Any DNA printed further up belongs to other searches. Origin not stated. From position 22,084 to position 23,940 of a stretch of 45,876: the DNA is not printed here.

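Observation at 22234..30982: Operon coupling a degenerate B12-radical-SAM-like protein and an atypical ketosynthase to a three-protein phosphorelay ending in a sigma-54 activator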

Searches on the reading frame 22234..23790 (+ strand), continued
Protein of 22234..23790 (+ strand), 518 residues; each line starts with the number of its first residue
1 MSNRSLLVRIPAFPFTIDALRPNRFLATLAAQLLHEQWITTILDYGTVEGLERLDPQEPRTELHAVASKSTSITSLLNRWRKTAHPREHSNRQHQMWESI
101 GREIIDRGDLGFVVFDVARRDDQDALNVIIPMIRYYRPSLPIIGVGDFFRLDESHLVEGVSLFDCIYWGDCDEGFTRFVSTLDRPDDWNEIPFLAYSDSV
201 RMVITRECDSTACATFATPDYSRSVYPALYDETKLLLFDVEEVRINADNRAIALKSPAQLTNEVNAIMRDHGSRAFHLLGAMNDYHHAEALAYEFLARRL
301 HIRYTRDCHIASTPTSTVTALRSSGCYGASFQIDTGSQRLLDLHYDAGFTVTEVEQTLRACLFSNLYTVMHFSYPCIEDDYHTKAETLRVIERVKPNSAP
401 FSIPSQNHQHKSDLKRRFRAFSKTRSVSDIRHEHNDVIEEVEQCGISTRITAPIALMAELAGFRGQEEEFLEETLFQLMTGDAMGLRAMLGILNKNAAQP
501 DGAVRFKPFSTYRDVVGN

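Call 61: search_protein_families(library=ncbifam, proteins=[L053:5690-7036:+, L051:1370-2794:+, L053:4437-5693:+, L055:9623-10858:+, L053:7228-7803:+], max_evalue=1e-10)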
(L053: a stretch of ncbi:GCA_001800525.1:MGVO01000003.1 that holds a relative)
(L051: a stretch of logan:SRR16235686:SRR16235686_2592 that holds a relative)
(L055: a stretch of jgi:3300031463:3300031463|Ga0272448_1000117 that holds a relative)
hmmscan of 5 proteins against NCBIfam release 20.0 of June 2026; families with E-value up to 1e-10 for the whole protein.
L053:5690-7036:+ (448 aa): 13 families
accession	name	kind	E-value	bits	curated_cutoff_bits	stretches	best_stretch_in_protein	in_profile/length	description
TIGR04367.1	HpnR_B12_rSAM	equivalog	1e-70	238.7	650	1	25-413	20-408/490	hopanoid C-3 methylase HpnR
TIGR02026.1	BchE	equivalog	2.8e-44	151.8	481.35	1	5-420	2-430/497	magnesium-protoporphyrin IX monomethyl ester anaerobic oxidative cyclase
TIGR03471.1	HpnJ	equivalog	4.4e-26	91.8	577.6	1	76-381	83-390/472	hopanoid biosynthesis associated radical SAM protein HpnJ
NF050148.1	rSAM_ApyD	equivalog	7.4e-26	90.7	750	1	61-385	74-400/645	RiPP biosynthesis radical SAM protein ApyD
TIGR04013.1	B12_SAM_MJ_1487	hypoth_equivalog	3.9e-23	81.9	251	1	70-385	52-364/382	TIGR04013 family B12-binding domain/radical SAM domain-containing protein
NF033712.0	B12_rSAM_KedN5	subfamily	3.4e-21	75.1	700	1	57-233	58-238/624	KedN5 family methylcobalamin-dependent radical SAM C-methyltransferase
TIGR04014.1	B12_SAM_MJ_0865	equivalog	2e-20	73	360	0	94-231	72-201/434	methyl-coenzyme M reductase glutamine C-methyltransferase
TIGR04072.2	rSAM_ladder_B12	equivalog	2.1e-19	69.5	360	1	79-383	88-377/443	lipid biosynthesis B12-binding/radical SAM protein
TIGR03975.1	rSAM_ocin_1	subfamily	3.3e-19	68.8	281.85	1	62-356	129-430/606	RiPP maturation radical SAM C-methyltransferase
NF040542.1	rSAM_RCCLKC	equivalog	7.4e-19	68.2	450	1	75-362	63-356/423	arsinothricin biosynthesis radical SAM protein ArsL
TIGR04479.1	bcpD_PhpK_rSAM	subfamily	1.2e-17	63.5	600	1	112-343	171-396/504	PhpK family radical SAM P-methyltransferase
NF038361.1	rSAM_Sden_1168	equivalog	1.9e-15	56.4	575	1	73-382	156-477/560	Sden_1168 family B12-binding radical SAM P-methyltransferase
NF040546.1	rSAM_CUAEP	equivalog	1e-14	54.1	500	1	78-362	65-347/468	CUAEP/CCAEP-tail radical SAM (seleno)protein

L051:1370-2794:+ (474 aa): 25 families
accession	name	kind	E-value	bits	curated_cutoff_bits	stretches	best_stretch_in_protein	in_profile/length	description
TIGR03471.1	HpnJ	equivalog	7.3e-56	190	577.6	1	99-436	70-407/472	hopanoid biosynthesis associated radical SAM protein HpnJ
NF050148.1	rSAM_ApyD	equivalog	1.7e-55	188.6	750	1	41-414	17-391/645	RiPP biosynthesis radical SAM protein ApyD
TIGR02026.1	BchE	equivalog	6.6e-53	180.3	481.35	1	71-425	40-396/497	magnesium-protoporphyrin IX monomethyl ester anaerobic oxidative cyclase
NF038361.1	rSAM_Sden_1168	equivalog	4.4e-44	151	575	1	2-466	64-518/560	Sden_1168 family B12-binding radical SAM P-methyltransferase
TIGR04479.1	bcpD_PhpK_rSAM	subfamily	4.5e-43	147.4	600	1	67-397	80-412/504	PhpK family radical SAM P-methyltransferase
TIGR04072.2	rSAM_ladder_B12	equivalog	7.8e-40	136.8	360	1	92-426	61-382/443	lipid biosynthesis B12-binding/radical SAM protein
TIGR04385.1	B12_rSAM_cofa1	equivalog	1.1e-37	130.3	450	1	69-394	36-364/438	B12 lower ligand biosynthesis radical SAM protein BzaD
TIGR04014.1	B12_SAM_MJ_0865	equivalog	3.9e-37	128.1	360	1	99-439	40-380/434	methyl-coenzyme M reductase glutamine C-methyltransferase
TIGR04013.1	B12_SAM_MJ_1487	hypoth_equivalog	2.3e-34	118.9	251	1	67-411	9-352/382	TIGR04013 family B12-binding domain/radical SAM domain-containing protein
TIGR03975.1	rSAM_ocin_1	subfamily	2e-31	109.2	281.85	1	48-393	77-429/606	RiPP maturation radical SAM C-methyltransferase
NF033712.0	B12_rSAM_KedN5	subfamily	1.7e-29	102.6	700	1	56-296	24-268/624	KedN5 family methylcobalamin-dependent radical SAM C-methyltransferase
NF033070.1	rSAM_AprD4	equivalog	4e-29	101.8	500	1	197-423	166-397/456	AprD4 family radical SAM diol-dehydratase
TIGR04367.1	HpnR_B12_rSAM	equivalog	3.9e-26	91.6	650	1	88-367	51-326/490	hopanoid C-3 methylase HpnR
NF040542.1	rSAM_RCCLKC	equivalog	2.1e-25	89.8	450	1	95-393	46-349/423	arsinothricin biosynthesis radical SAM protein ArsL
TIGR04295.1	B12_rSAM_oligo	hypoth_equivalog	1.2e-23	83.6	400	1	127-363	103-330/422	TIGR04295 family B12-binding domain-containing radical SAM protein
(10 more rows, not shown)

L053:4437-5693:+ (418 aa): 19 families
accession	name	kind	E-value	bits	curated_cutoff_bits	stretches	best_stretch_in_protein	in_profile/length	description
TIGR03150.1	fabF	equivalog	2.1e-136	454.9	493.75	1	3-409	1-406/407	beta-ketoacyl-ACP synthase II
NF005589.0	PRK07314.1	subfamily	6.1e-134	446.9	387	1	2-412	3-412/413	beta-ketoacyl-ACP synthase II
NF004970.0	PRK06333.1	subfamily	2.1e-113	379.4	525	1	2-413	3-423/424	beta-ketoacyl-ACP synthase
NF006274.0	PRK08439.1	equivalog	3.5e-105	352.1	621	1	3-410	2-404/406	beta-ketoacyl-ACP synthase II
NF006434.0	PRK08722.1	equivalog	2.1e-101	339.8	759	1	2-409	2-411/414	beta-ketoacyl-ACP synthase II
NF005076.0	PRK06501.1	equivalog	1.5e-81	274.5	629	1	148-412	160-423/425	beta-ketoacyl-ACP synthase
NF006587.0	PRK09116.1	equivalog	1.5e-77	261.1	470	1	3-412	2-407/408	beta-ketoacyl-ACP synthase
NF005935.0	PRK07967.1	equivalog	4.9e-72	243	630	1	3-412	2-404/406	beta-ketoacyl-ACP synthase I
NF005916.1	PRK07910.1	equivalog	6.3e-70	236.2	560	1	4-412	13-418/418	KasA/KasB family beta-ketoacyl-ACP synthase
NF005490.0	PRK07103.1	equivalog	4.2e-63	213.8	445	1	2-411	3-412/414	polyketide beta-ketoacyl:acyl carrier protein synthase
NF004618.0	PRK05952.1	equivalog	9.8e-60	202.5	455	1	4-411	3-382/384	beta-ketoacyl-ACP synthase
NF058662.1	cispenta_AmcF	equivalog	8.1e-52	176.4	325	1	5-409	2-367/369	cispentacin biosynthesis acyltransferase subunit AmcF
NF006618.0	PRK09185.1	subfamily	1e-50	172.9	407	1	3-411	3-392/394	beta-ketoacyl-ACP synthase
NF045894.1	PKS_plus_SDR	equivalog_domain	1.6e-36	125.5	1740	1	76-379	93-387/1515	type I polyketide synthase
NF041183.1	Pks2_ls1_myc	equivalog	4.9e-33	113.2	2400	1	51-373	67-378/2086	sulfolipid-1 biosynthesis phthioceranic/hydroxyphthioceranic acid synthase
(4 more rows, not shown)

L055:9623-10858:+ (411 aa): 19 families
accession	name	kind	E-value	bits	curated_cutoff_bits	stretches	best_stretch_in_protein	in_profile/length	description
TIGR03150.1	fabF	equivalog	8.2e-117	390.3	493.75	1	3-406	1-407/407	beta-ketoacyl-ACP synthase II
NF005589.0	PRK07314.1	subfamily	2.2e-110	369.3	387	1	2-408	3-412/413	beta-ketoacyl-ACP synthase II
NF006274.0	PRK08439.1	equivalog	8.7e-92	308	621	1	3-407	2-405/406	beta-ketoacyl-ACP synthase II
NF004970.0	PRK06333.1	subfamily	1.1e-89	301.2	525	1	2-409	3-423/424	beta-ketoacyl-ACP synthase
NF006434.0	PRK08722.1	equivalog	8.1e-82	275.3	759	1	2-407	3-413/414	beta-ketoacyl-ACP synthase II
NF005076.0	PRK06501.1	equivalog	1.3e-73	248.3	629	1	5-407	13-422/425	beta-ketoacyl-ACP synthase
NF006587.0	PRK09116.1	equivalog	2.1e-69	234.2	470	1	3-408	2-407/408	beta-ketoacyl-ACP synthase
NF005935.0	PRK07967.1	equivalog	8.9e-65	219.1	630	1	3-409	2-405/406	beta-ketoacyl-ACP synthase I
NF005916.1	PRK07910.1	equivalog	2.5e-55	188.1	560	1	4-407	13-417/418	KasA/KasB family beta-ketoacyl-ACP synthase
NF005490.0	PRK07103.1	equivalog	4.5e-48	164.3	445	1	2-408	3-413/414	polyketide beta-ketoacyl:acyl carrier protein synthase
NF004618.0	PRK05952.1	equivalog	9.8e-46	156.4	455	1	4-407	3-382/384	beta-ketoacyl-ACP synthase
NF058662.1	cispenta_AmcF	equivalog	1.3e-39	136.3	325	1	146-406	111-368/369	cispentacin biosynthesis acyltransferase subunit AmcF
NF006618.0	PRK09185.1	subfamily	2e-34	119.3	407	1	3-407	3-392/394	beta-ketoacyl-ACP synthase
NF041183.1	Pks2_ls1_myc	equivalog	3.6e-19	67.2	2400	1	82-374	98-382/2086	sulfolipid-1 biosynthesis phthioceranic/hydroxyphthioceranic acid synthase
NF045894.1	PKS_plus_SDR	equivalog_domain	1.5e-17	62.6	1740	1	131-375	140-386/1515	type I polyketide synthase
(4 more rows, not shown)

L053:7228-7803:+ (191 aa): 1 family
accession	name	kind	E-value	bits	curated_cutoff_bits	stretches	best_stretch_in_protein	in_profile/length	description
NF040696.1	isopcys_mtase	equivalog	3.7e-23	82.4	160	1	56-180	65-189/190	protein-S-isoprenylcysteine O-methyltransferase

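Call 79: search_protein_families(library=pfam, proteins=[L059:1119-2354:+, L059:2362-3564:-, L059:13666-15060:+, L059:15109-16137:+, L065:11643-12824:-, L065:12836-14080:-, L065:8423-9961:-, L065:6888-8378:+, L062:12262-13674:+, L062:13671-14354:+], max_evalue=0.0001)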
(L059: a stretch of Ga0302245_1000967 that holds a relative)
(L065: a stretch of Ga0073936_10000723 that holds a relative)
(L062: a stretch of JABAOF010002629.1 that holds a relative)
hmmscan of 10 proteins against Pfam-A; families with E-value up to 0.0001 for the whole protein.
L059:1119-2354:+ (411 aa): 3 families
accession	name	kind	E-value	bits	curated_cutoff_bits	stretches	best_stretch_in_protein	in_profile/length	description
PF04552.19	Sigma54_DBD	-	5.9e-36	124.1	22.8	1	260-411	2-160/160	Sigma-54, DNA binding domain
PF04963.19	Sigma54_CBD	-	2.6e-34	119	22.9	1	70-245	14-185/185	Sigma-54 factor, core binding domain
PF00309.25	Sigma54_AID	-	9.8e-08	32.2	23.8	1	8-48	5-45/46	Sigma-54 factor, Activator interacting domain (AID)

L059:2362-3564:- (400 aa): 3 families
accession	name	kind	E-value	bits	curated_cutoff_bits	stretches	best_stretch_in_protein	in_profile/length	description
PF00072.30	Response_reg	-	2.3e-27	95.8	30.2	1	29-138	1-111/111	Response regulator receiver domain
PF02518.31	HATPase_c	-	6.4e-25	88.2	26.4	1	286-390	2-110/111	Histidine kinase-, DNA gyrase B-, and HSP90-like ATPase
PF00512.31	HisKA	-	8.5e-10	39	26.9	1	178-242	3-64/66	His Kinase A (phospho-acceptor) domain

L059:13666-15060:+ (464 aa): 4 families
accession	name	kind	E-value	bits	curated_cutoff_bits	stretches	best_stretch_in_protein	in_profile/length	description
PF13487.12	HD_5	-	2.8e-34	118.7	27.2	1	285-449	3-170/170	HD domain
PF00072.30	Response_reg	-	7.8e-27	94.1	30.2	1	6-115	1-110/111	Response regulator receiver domain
PF01966.28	HD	-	2e-17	64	22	1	298-418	3-116/116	HD domain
PF13492.12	GAF_3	-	7.2e-08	33.3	27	1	149-267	1-129/129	GAF domain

L059:15109-16137:+ (342 aa): 4 families
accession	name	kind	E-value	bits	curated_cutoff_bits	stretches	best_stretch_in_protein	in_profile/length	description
PF06723.19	MreB_Mbl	-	2.2e-140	467.6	27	1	11-335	2-324/327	MreB/Mbl protein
PF14450.12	FtsA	-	1.6e-12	48.3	31.8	1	160-317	2-112/127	Cell division protein FtsA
PF00012.26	HSP70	-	2.8e-12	46.1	20.6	1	106-205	135-240/599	Hsp70 protein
PF00022.25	Actin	-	1.8e-09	37.1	27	1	33-202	28-190/410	Actin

L065:11643-12824:- (393 aa): 5 families
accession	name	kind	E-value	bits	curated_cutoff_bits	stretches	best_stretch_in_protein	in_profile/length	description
PF02518.31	HATPase_c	-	9.4e-29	100.5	26.4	1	278-383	3-109/111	Histidine kinase-, DNA gyrase B-, and HSP90-like ATPase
PF00072.30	Response_reg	-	1.4e-25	90.1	30.2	1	13-121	1-110/111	Response regulator receiver domain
PF00512.31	HisKA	-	1.4e-08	35.1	26.9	1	163-221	4-53/66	His Kinase A (phospho-acceptor) domain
PF13581.12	HATPase_c_2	-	5e-07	30.2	27.4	1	284-379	35-125/127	Histidine kinase-like ATPase domain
PF14501.12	HATPase_c_5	-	6.7e-05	23.2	22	0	281-370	6-91/102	GHKL domain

L065:12836-14080:- (414 aa): 2 families
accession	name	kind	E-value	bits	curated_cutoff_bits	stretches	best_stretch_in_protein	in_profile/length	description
PF03349.22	Toluene_X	-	1.3e-51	175.8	29.7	1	14-414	2-421/421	Outer membrane protein transport protein (OMPP1/FadL/TodX)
PF13505.12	OMP_b-brl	-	1.4e-07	32.3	28.7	1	156-368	16-174/175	Outer membrane protein beta-barrel domain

L065:8423-9961:- (512 aa): 2 families
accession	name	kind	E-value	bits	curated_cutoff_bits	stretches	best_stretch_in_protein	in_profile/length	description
PF02310.24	B12-binding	-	3.9e-19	69.1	32.1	1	74-176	12-120/121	B12 binding domain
PF04055.27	Radical_SAM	-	5.9e-15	56.3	29.5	1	245-397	5-162/166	Radical SAM superfamily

L065:6888-8378:+ (496 aa): 1 family
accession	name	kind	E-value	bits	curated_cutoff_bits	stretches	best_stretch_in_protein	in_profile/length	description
PF05167.17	DUF711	-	4.3e-175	582.9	25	1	51-465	1-412/413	Uncharacterised ACR (DUF711)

L062:12262-13674:+ (470 aa): 3 families
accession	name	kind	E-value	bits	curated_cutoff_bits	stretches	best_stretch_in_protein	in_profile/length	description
PF04055.27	Radical_SAM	-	3.7e-16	60.2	29.5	1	174-336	1-165/166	Radical SAM superfamily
PF02310.24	B12-binding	-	1.4e-13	51.2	32.1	1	33-130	9-118/121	B12 binding domain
PF13282.11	DUF4070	-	5.9e-06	26.8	22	1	356-426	1-70/144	Domain of unknown function (DUF4070)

L062:13671-14354:+ (227 aa): 1 family
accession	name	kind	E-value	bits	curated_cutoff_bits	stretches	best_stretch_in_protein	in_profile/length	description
PF16927.11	HisKA_7TM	-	2.9e-11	44.1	28.6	1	17-218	11-217/224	N-terminal 7TM region of histidine kinase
